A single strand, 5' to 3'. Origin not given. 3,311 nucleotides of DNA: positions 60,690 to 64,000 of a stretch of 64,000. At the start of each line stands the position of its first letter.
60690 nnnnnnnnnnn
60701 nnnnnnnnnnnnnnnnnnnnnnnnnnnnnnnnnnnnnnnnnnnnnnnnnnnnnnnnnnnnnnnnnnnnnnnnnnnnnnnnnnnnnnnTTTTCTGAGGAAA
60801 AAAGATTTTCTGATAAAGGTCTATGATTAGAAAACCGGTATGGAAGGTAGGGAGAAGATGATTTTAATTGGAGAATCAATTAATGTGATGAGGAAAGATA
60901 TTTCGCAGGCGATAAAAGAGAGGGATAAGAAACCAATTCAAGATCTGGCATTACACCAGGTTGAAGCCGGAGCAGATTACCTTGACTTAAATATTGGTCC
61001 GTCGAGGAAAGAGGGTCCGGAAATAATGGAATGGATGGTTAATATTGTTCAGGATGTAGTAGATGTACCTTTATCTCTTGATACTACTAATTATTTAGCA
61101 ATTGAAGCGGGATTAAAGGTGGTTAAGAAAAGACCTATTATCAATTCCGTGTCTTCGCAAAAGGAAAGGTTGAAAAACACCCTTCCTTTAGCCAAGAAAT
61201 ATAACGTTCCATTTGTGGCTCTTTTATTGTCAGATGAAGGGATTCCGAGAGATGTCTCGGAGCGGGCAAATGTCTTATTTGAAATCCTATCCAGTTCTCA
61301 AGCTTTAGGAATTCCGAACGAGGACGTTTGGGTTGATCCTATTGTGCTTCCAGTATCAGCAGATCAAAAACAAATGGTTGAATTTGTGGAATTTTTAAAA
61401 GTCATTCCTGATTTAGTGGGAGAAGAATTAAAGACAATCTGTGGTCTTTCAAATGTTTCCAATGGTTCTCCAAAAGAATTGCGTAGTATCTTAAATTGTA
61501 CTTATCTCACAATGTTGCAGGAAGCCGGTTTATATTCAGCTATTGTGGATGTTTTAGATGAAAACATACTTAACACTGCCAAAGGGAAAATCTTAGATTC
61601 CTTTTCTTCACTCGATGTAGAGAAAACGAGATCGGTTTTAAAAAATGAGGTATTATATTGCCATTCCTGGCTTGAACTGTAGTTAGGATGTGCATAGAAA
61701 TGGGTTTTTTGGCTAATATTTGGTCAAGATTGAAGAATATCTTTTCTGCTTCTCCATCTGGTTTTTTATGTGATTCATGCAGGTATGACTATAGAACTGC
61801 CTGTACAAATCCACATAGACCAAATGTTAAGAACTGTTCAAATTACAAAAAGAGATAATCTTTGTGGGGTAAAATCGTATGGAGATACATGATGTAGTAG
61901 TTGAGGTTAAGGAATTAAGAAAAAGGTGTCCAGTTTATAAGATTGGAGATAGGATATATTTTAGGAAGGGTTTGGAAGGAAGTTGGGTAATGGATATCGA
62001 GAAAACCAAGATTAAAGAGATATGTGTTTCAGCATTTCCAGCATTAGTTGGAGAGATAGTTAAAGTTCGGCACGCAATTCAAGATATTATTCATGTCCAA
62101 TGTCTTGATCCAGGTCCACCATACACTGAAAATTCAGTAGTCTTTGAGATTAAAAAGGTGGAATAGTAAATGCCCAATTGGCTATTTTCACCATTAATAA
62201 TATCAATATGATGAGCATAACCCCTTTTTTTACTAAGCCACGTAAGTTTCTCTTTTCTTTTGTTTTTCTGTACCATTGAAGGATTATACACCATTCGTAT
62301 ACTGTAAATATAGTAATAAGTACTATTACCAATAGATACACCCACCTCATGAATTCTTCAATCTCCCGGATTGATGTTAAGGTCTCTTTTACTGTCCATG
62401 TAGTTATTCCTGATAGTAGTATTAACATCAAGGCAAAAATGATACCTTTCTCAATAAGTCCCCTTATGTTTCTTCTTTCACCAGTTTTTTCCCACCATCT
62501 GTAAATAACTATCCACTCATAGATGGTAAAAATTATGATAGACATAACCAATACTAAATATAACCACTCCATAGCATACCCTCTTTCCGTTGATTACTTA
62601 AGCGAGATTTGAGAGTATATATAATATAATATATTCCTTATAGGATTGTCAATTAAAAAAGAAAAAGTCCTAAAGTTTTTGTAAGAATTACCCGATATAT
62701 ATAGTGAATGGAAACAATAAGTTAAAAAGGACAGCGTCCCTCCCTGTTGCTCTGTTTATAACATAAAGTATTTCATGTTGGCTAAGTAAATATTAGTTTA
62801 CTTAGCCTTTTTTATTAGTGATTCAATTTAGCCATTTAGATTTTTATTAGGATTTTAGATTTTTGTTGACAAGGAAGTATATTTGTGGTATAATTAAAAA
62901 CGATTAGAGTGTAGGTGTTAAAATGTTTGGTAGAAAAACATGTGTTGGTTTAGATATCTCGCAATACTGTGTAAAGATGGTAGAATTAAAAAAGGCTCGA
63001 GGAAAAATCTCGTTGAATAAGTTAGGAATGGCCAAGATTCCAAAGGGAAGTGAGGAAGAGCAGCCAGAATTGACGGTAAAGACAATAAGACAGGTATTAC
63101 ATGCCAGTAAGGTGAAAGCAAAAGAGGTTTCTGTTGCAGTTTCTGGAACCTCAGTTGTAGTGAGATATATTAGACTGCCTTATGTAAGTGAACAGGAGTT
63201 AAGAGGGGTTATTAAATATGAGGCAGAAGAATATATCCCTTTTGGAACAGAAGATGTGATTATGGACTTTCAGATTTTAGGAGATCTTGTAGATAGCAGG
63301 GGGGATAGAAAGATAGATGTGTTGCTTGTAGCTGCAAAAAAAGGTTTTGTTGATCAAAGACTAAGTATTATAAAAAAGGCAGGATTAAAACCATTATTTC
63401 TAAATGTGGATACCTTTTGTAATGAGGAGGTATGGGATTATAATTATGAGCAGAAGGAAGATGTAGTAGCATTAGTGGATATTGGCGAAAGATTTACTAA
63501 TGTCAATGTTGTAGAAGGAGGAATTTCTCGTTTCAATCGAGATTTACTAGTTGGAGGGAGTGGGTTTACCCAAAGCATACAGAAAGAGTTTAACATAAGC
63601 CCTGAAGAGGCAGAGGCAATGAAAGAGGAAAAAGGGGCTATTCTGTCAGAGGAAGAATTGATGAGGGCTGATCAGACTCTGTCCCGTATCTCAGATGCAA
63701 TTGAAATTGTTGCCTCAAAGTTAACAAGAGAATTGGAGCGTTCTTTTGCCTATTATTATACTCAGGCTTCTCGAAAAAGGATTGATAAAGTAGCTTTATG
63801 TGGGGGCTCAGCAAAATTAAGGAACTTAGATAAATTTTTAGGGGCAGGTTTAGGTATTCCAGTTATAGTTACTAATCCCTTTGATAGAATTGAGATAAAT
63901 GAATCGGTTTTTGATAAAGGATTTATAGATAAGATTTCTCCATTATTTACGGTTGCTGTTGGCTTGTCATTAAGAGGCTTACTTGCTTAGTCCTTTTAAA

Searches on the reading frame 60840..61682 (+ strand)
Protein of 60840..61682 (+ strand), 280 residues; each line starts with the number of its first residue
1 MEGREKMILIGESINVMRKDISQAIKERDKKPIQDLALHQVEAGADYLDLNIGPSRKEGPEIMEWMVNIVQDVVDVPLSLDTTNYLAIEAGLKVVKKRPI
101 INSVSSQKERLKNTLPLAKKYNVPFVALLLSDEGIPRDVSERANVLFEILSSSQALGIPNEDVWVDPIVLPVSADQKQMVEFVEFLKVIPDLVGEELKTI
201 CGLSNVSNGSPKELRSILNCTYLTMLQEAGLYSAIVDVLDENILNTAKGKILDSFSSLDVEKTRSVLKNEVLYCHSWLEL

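Call 63: search_protein_families(library=pfam, proteins=[window:60840-61682:+], max_evalue=0.01)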
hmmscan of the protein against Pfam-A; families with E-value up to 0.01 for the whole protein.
window:60840-61682:+ (280 aa): 2 families
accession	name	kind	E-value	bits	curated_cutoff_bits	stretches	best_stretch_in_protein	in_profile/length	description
PF00809.28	Pterin_bind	-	8.3e-20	71.9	25.5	1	13-236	3-243/244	Pterin binding enzyme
PF03599.22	CdhD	-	6.6e-05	22.3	24.8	1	57-131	79-152/387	CO dehydrogenase/acetyl-CoA synthase delta subunit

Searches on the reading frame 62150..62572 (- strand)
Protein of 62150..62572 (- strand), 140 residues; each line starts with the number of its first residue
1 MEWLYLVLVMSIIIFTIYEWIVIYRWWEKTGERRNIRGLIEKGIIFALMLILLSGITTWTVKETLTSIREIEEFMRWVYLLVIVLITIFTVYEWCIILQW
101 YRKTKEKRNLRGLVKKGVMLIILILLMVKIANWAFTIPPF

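Call 63: search_protein_families(library=pfam, proteins=[window:62150-62572:-], max_evalue=0.01)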
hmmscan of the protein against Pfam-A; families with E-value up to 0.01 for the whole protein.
window:62150-62572:- (140 aa): 1 family
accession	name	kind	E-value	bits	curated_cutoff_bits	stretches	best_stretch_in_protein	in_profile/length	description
PF03994.20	DUF350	-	0.0057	17.2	26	1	3-97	12-98/133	Domain of Unknown Function (DUF350)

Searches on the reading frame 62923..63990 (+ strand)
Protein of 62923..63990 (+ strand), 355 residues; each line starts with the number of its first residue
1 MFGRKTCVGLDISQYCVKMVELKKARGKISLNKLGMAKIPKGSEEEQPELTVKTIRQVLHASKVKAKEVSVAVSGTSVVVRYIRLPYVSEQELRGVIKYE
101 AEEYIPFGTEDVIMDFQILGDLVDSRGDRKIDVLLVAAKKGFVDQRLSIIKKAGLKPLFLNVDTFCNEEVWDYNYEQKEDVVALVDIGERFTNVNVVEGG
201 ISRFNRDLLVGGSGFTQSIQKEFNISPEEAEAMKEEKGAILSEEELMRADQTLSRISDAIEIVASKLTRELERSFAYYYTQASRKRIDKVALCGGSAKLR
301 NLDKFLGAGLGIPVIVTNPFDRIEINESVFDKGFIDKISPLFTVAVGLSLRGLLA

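Call 27: find_encoding_contigs(protein=window:62923-63990:+, flank=10000, max_places=2)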
Protein window:62923-63990:+ (355 aa): no gene with exactly this product is on record in the collection.

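Call 63: search_protein_families(library=pfam, proteins=[window:62923-63990:+], max_evalue=0.01)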
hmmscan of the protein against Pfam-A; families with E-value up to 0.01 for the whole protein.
window:62923-63990:+ (355 aa): 4 families
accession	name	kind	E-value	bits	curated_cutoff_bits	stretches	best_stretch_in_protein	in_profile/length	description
PF11104.14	PilM_2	-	2.3e-63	214.6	27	1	9-352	1-339/340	Type IV pilus assembly protein PilM;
PF14450.12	FtsA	-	5.2e-13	49.9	31.8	1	183-325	1-114/127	Cell division protein FtsA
PF06723.19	MreB_Mbl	-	7.5e-05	22.2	27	1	255-318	245-305/327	MreB/Mbl protein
PF05134.19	T2SSL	-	0.0055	16.6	25.5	1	50-166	31-137/231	Type II secretion system (T2SS), protein L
